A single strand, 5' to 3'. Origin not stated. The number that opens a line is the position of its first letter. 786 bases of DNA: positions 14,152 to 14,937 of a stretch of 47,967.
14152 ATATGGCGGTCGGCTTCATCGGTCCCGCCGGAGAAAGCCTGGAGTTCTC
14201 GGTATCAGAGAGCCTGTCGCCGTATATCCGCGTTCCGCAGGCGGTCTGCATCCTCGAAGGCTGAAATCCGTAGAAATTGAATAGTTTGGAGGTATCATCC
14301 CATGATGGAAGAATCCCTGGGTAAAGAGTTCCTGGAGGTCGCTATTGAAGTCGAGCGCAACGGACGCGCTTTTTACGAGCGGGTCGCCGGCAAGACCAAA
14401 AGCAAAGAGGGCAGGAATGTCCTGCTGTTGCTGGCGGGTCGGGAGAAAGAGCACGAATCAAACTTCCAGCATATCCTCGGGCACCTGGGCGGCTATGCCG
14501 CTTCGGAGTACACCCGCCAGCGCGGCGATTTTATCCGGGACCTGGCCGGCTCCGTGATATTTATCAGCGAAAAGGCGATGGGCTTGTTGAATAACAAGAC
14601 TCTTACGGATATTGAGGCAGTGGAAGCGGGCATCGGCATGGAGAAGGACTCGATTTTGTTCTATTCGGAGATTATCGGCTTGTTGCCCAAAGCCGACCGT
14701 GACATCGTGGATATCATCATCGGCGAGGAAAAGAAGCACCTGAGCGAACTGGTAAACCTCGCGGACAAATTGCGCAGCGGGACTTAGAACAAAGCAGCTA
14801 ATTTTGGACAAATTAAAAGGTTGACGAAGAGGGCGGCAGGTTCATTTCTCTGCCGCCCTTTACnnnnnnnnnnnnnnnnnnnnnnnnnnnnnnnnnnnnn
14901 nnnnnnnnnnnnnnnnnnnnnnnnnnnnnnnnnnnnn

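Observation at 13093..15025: Encapsulin nanocompartment operon flanked by two extra metal proteins: a candidate expanded metal-storage island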

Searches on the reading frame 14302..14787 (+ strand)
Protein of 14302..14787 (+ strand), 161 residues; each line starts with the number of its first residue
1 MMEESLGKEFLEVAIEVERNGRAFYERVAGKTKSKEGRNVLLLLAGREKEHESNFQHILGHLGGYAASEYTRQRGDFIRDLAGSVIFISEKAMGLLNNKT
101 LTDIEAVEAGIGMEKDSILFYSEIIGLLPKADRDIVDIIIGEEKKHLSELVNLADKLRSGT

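Call 3: search_protein_families(library=pfam, proteins=[window:14302-14787:+], max_evalue=0.1)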
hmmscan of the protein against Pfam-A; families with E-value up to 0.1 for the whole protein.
window:14302-14787:+ (161 aa): 1 family
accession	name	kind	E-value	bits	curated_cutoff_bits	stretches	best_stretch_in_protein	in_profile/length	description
PF02915.23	Rubrerythrin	-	2.7e-09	38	22.8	1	9-150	1-133/137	Rubrerythrin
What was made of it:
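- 14302..14787 (+): Stand-alone TM1526-like di-iron four-helix-bundle protein (Fer161), with no Cys, no rubredoxin domain and no targeting peptide; probably co-transcribed with the shell. Pfam Rubrerythrin 38 bits (call 3).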

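Call 4: search_protein_families(library=ncbifam, proteins=[window:14302-14787:+], max_evalue=0.1)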
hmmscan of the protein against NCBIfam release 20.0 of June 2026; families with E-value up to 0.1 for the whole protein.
window:14302-14787:+ (161 aa): 5 families
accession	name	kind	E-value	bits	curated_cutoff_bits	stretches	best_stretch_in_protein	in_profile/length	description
NF058679.1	EncB_fam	subfamily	6.9e-05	22.8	90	0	21-68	35-82/117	encapsulin nanocompartment ferritin-likeEncB family encapsulin nanocompartment ferritin-like cargo protein cargo protein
NF045676.1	FeExpMbfA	equivalog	0.00088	18.8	450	1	13-59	102-148/318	iron exporter MbfA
NF009413.0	PRK12775.1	equivalog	0.0016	16.3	1895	1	3-56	857-910/1006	putative trifunctional 2-polyprenylphenol hydroxylase/glutamate synthase subunit beta/ferritin domain-containing protein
NF040955.1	Arch_DPS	equivalog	0.017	14.7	250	0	8-76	106-166/177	DNA protection during starvation protein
NF058678.1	EncB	exception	0.073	13.3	210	0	25-62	29-66/160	encapsulin nanocompartment ferritin-like cargo protein EncB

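Call 9: find_homologous_proteins(query=window:14302-14784:+)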
Query window:14302-14784:+ (161 aa): 35 proteins with E <= 0.001 among 220 candidates.
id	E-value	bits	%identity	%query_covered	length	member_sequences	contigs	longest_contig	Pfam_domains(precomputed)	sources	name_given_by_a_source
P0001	8.7e-96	336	100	100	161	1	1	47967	PF02915.24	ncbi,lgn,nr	ncbi:MAG: ferritin family protein [Dehalococcoidales bacterium]|nr:ferritin family protein [Dehaloco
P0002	1.4e-65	238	69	99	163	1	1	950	PF02915.24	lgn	-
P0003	2.4e-62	227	66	98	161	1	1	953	PF02915.24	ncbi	-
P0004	9.7e-49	183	56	100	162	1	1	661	PF02915.24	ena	-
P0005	5.7e-48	180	56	99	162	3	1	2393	PF02915.24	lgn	-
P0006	2.5e-47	178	56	98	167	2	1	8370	PF02915.24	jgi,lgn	-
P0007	4.7e-47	177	54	100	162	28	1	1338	PF02915.24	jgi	jgi:rubrerythrin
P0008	6.3e-47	177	58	99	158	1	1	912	PF02915.24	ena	-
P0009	8.2e-47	177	54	99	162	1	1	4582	PF02915.24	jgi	jgi:rubrerythrin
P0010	1.2e-46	176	53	100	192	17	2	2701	PF02915.24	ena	-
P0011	1.3e-46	176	55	100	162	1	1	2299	PF02915.24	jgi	jgi:rubrerythrin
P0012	3.0e-46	175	55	99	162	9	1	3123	PF02915.24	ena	-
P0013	4.0e-46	174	53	100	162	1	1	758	PF02915.24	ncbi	-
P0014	5.7e-46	174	56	99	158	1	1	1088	PF02915.24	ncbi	-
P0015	7.3e-46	174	56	98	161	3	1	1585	PF02915.24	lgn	-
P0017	1.0e-45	173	56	98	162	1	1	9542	PF02915.24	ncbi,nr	ncbi:MAG: ferritin family protein [Chloroflexi bacterium]|nr:ferritin family protein [Chloroflexota 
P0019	1.6e-45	173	52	99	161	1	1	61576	PF02915.24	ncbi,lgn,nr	ncbi:MAG: ferritin family protein [Chloroflexi bacterium]|nr:ferritin family protein [Chloroflexota 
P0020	1.3e-44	170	57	99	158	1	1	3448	PF02915.24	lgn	-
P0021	1.5e-44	169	53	100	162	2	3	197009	PF02915.24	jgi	jgi:rubrerythrin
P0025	2.9e-41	159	51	100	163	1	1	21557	PF02915.24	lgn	-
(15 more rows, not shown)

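Call 11: find_encoding_contigs(protein=P0019, flank=6000, max_places=3)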
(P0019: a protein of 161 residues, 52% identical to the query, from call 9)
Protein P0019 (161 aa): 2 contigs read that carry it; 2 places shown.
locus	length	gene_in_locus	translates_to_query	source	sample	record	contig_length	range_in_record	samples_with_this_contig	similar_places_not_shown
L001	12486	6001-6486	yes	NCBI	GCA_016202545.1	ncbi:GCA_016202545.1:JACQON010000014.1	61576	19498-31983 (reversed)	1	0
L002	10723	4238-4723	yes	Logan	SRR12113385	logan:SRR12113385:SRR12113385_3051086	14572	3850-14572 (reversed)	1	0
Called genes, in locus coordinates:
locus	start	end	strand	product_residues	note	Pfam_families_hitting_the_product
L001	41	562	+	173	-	PF00578:AhpC-TSA, PF08534:Redoxin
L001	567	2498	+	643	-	PF16177:ACAS_N, PF00501:AMP-binding, PF13193:AMP-binding_C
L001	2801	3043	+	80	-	-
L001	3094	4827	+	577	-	PF01558:POR, PF01855:POR_N, PF17147:PFOR_II (weak)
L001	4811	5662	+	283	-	PF02775:TPP_enzyme_C, PF12367:PFO_beta_C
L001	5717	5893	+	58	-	-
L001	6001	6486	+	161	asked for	PF02915:Rubrerythrin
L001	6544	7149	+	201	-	PF00903:Glyoxalase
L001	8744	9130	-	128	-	PF06249:EutQ, PF05899:Cupin_3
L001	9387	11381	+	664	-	PF02730:AFOR_N, PF01314:AFOR_C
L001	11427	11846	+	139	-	PF13237:Fer4_10 (faint), PF12838:Fer4_7 (faint)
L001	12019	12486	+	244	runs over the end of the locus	PF17746:SfsA_N, PF03749:SfsA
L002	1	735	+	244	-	?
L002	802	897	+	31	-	-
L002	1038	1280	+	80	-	-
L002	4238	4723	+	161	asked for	PF02915:Rubrerythrin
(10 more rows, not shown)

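Call 12: find_encoding_contigs(protein=P0021, flank=6000, max_places=3)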
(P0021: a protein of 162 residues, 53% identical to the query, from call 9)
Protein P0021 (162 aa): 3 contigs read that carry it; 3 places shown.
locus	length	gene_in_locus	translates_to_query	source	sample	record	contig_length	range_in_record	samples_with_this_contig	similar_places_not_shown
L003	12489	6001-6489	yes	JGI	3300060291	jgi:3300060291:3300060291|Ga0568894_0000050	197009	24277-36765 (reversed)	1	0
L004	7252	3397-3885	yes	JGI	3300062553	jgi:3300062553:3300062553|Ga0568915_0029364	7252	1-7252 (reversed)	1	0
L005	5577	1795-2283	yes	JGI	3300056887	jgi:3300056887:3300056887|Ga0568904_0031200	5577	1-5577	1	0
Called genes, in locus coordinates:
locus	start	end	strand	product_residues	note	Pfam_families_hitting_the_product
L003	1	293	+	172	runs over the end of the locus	PF01965:DJ-1_PfpI, PF18011:Catalase_C (weak)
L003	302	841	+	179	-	PF00578:AhpC-TSA, PF08534:Redoxin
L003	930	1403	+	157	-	PF00582:Usp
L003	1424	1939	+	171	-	PF00582:Usp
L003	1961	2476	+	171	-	PF00582:Usp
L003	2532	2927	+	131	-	PF01880:Desulfoferrodox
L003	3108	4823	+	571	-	PF01558:POR, PF02776:TPP_enzyme_N (weak), PF01855:POR_N, PF02780:Transketolase_C (weak), PF17147:PFOR_II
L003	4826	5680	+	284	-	PF02775:TPP_enzyme_C, PF12367:PFO_beta_C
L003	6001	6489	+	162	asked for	PF02915:Rubrerythrin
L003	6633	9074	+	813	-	PF20437:LonC_helical, PF13654:AAA_32, PF20436:LonB_AAA-LID, PF05362:Lon_C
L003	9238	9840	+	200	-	PF01914:MarC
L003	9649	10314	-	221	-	PF03167:UDG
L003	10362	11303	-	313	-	PF01545:Cation_efflux, PF16916:ZT_dimer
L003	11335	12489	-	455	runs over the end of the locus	PF07992:Pyr_redox_2, PF13738:Pyr_redox_3, PF00070:Pyr_redox, PF02852:Pyr_redox_dim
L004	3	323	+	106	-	?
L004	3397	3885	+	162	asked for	PF02915:Rubrerythrin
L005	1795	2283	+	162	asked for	PF02915:Rubrerythrin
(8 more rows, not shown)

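Call 19: find_encoding_contigs(protein=P0002, flank=6000, max_places=3)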
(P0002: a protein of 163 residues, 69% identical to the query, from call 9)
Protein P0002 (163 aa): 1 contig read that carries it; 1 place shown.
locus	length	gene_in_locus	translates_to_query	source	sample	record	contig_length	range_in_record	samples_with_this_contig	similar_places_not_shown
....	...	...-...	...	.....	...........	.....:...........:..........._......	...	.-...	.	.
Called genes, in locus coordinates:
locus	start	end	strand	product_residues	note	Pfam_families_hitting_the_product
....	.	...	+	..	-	?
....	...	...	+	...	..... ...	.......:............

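Call 20: find_encoding_contigs(protein=P0003, flank=6000, max_places=3)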
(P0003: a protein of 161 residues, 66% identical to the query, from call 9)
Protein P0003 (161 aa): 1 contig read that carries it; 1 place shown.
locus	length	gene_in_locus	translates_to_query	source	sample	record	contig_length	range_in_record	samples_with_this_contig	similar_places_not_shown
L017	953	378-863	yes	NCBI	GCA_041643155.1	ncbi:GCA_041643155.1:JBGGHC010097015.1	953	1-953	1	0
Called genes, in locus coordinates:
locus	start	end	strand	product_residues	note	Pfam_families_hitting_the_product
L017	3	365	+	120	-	?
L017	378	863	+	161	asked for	PF02915:Rubrerythrin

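Call 21: find_encoding_contigs(protein=P0006, flank=6000, max_places=3)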
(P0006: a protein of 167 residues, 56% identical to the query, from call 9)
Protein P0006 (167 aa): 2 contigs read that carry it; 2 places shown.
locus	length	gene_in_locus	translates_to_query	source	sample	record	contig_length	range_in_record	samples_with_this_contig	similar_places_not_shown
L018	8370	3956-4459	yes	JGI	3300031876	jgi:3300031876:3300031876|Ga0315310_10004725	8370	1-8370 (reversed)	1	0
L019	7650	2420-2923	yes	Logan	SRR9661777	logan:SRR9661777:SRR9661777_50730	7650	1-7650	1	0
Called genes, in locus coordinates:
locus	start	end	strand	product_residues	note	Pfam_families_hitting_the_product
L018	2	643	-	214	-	?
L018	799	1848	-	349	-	PF00089:Trypsin, PF13365:Trypsin_2, PF00595:PDZ (faint), PF13180:PDZ_2, PF17820:PDZ_6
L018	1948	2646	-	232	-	PF00702:Hydrolase, PF12710:HAD (weak), PF13419:HAD_2, PF13242:Hydrolase_like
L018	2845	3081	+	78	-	-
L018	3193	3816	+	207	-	PF00081:Sod_Fe_N, PF02777:Sod_Fe_C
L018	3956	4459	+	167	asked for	PF02915:Rubrerythrin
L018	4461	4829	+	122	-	PF00903:Glyoxalase, PF22677:Ble-like_N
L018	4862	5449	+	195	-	PF00903:Glyoxalase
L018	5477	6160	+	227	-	PF00156:Pribosyltran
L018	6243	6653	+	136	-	PF01951:Archease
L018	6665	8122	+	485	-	PF01139:RtcB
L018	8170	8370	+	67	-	?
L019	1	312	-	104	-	?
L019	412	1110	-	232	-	PF00702:Hydrolase, PF12710:HAD (weak), PF13419:HAD_2, PF13242:Hydrolase_like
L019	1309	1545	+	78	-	-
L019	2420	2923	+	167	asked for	PF02915:Rubrerythrin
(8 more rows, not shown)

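Call 22: find_encoding_contigs(protein=P0017, flank=6000, max_places=3)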
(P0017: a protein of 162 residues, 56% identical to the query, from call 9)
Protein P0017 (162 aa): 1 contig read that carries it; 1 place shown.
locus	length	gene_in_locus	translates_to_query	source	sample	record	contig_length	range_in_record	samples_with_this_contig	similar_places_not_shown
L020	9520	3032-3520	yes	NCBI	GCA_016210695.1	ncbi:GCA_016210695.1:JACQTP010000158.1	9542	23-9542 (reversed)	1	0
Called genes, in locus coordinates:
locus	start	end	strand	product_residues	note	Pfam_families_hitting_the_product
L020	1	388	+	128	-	PF13534:Fer4_17 (faint), PF12797:Fer4_2 (weak), PF12837:Fer4_6 (weak), PF13237:Fer4_10, PF14697:Fer4_21, PF12838:Fer4_7, PF13187:Fer4_9 (weak), PF00037:Fer4 (weak), +3 more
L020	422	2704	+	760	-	PF01855:POR_N, PF17147:PFOR_II, PF02775:TPP_enzyme_C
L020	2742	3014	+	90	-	PF00037:Fer4, PF12797:Fer4_2 (faint), PF12837:Fer4_6 (faint), PF13237:Fer4_10 (weak), PF12838:Fer4_7, PF13187:Fer4_9 (weak)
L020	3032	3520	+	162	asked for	PF02915:Rubrerythrin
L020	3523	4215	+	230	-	PF00156:Pribosyltran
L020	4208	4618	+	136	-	PF01243:PNPOx_N (weak)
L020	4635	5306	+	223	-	PF12146:Hydrolase_4 (faint), PF01738:DLH (weak), PF00326:Peptidase_S9 (faint), PF02129:Peptidase_S15 (faint)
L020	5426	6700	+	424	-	PF00079:Serpin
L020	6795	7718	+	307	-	PF13403:Hint_2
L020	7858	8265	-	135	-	PF03479:PCC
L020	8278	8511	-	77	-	PF07927:HicA_toxin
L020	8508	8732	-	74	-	PF15919:HicB_lk_antitox (weak), PF21748:UPF0150 (weak)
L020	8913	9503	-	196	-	-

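Call 30: search_solved_structures(query=window:14302-14784:+, max_evalue=1, show_alignments=2)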
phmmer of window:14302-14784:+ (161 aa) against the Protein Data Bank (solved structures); distinct sequences matched with E-value up to 1: 4.
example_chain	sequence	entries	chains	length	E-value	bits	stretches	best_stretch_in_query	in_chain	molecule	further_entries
1vjx_A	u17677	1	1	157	2.3e-06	30.7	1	9-153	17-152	putative ferritin-like diiron-carboxylate protein TM1526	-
5n5e_e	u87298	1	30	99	0.068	16.3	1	8-74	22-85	PFC_05175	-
2fzf_A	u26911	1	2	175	0.18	14.9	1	8-58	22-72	hypothetical protein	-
2e0z_A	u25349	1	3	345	0.33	14.1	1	9-88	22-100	Virus-like particle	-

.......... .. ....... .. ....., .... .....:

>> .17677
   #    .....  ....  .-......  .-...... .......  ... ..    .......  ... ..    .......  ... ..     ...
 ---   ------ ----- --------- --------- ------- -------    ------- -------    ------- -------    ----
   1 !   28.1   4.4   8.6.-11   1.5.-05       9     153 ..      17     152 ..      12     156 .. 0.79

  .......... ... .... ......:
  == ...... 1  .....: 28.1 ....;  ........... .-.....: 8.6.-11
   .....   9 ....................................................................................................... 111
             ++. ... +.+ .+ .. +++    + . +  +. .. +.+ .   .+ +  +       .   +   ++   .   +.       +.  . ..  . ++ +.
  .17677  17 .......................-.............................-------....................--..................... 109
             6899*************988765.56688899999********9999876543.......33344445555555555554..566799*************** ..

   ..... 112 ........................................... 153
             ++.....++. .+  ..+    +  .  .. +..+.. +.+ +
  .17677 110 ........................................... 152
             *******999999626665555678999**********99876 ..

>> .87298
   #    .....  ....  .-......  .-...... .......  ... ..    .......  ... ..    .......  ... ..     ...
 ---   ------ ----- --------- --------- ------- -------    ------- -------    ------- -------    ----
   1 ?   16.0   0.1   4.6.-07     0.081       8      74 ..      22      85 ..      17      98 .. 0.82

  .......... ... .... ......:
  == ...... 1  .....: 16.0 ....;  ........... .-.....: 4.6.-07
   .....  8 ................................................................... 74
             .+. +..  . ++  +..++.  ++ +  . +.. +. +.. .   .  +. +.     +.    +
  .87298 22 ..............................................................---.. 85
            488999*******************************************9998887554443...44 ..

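Call 61: find_encoding_contigs(protein=P0020, flank=4000, max_places=2)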
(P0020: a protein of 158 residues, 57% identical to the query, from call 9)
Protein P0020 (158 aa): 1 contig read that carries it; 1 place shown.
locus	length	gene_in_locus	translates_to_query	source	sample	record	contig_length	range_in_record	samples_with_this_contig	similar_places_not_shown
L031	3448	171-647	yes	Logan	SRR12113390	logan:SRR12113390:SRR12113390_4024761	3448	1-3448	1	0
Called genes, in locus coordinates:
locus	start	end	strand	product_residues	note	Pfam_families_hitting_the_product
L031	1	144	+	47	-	?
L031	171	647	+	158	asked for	PF02915:Rubrerythrin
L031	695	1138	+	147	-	PF13527:Acetyltransf_9 (weak), PF00583:Acetyltransf_1, PF13508:Acetyltransf_7, PF13673:Acetyltransf_10 (weak), PF08445:FR47 (weak)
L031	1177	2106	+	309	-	PF13793:Pribosyltran_N, PF00156:Pribosyltran, PF14572:Pribosyl_synth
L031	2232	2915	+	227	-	PF00156:Pribosyltran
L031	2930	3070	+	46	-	-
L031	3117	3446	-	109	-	?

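Call 62: find_encoding_contigs(protein=P0005, flank=4000, max_places=2)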
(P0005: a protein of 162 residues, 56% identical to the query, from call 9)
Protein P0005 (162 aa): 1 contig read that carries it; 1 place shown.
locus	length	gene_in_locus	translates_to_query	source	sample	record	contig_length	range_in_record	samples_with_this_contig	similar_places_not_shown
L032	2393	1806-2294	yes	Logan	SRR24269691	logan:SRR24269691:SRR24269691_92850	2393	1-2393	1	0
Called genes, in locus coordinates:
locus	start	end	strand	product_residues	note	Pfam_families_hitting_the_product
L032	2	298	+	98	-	?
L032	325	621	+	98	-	PF01558:POR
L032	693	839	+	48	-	-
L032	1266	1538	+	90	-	PF00037:Fer4 (weak), PF12797:Fer4_2 (faint), PF12837:Fer4_6 (faint), PF12838:Fer4_7 (weak), PF13187:Fer4_9 (faint)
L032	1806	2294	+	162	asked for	PF02915:Rubrerythrin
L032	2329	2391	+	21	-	?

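Call 63: find_encoding_contigs(protein=P0025, flank=5000, max_places=2)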
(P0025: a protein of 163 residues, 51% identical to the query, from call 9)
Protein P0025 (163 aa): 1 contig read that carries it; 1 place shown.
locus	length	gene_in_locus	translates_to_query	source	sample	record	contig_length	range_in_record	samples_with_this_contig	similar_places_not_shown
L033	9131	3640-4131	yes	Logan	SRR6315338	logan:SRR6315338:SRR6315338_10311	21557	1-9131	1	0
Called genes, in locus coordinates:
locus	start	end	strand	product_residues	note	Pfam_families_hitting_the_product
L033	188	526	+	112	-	PF02627:CMD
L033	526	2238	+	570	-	PF01558:POR, PF02776:TPP_enzyme_N (faint), PF01855:POR_N, PF02780:Transketolase_C (weak), PF17147:PFOR_II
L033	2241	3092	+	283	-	PF02775:TPP_enzyme_C, PF12367:PFO_beta_C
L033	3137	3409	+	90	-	PF00037:Fer4 (weak), PF12797:Fer4_2 (faint), PF12838:Fer4_7 (weak), PF13187:Fer4_9 (weak)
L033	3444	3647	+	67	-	-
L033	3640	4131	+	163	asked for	PF02915:Rubrerythrin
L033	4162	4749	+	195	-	PF00903:Glyoxalase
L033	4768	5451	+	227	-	PF00156:Pribosyltran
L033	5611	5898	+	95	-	PF08734:GYD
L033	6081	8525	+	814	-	PF20437:LonC_helical, PF13654:AAA_32, PF20436:LonB_AAA-LID, PF05362:Lon_C (weak)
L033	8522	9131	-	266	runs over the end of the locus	PF04454:Linocin_M18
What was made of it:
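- Orthologue contexts: after POR alpha/beta with AhpC, SOR and Usp nearby (calls 11, 12); after SOD (call 21); after PFOR and ferredoxin (calls 22, 62, 63). Most orthologues are associated with POR, ferredoxin or SOD genes (calls 11, 12, 21, 22, 63).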

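Call 65: predict_structure(alignment_id=A4)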
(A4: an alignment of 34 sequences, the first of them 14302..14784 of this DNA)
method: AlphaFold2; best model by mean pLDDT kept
length: 161 residues; sequences in the alignment: 34
mean_pLDDT: 80.7   pTM: 0.74
mean pLDDT of the five models: 80.7, 79.9, 79.6, 78.2, 70.2
residues with pLDDT >= 90: 28; 70-90: 99; 50-70: 32; < 50: 2
segments of 3 or more residues with pLDDT < 50: none
pLDDT, mean of each block of 10 residues (from residue 1): 63 84 89 89 91 85 62 66 67 77 88 88 81 85 91 88 52
secondary structure, 60 per line:
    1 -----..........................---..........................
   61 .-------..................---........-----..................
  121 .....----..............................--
elements in order: H6-31 H35-61 H69-86 H90-97 H103-125 H130-159
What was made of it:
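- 14302..14787 (+): The AF2 model has pLDDT 80.7 and is all-helical (call 65).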
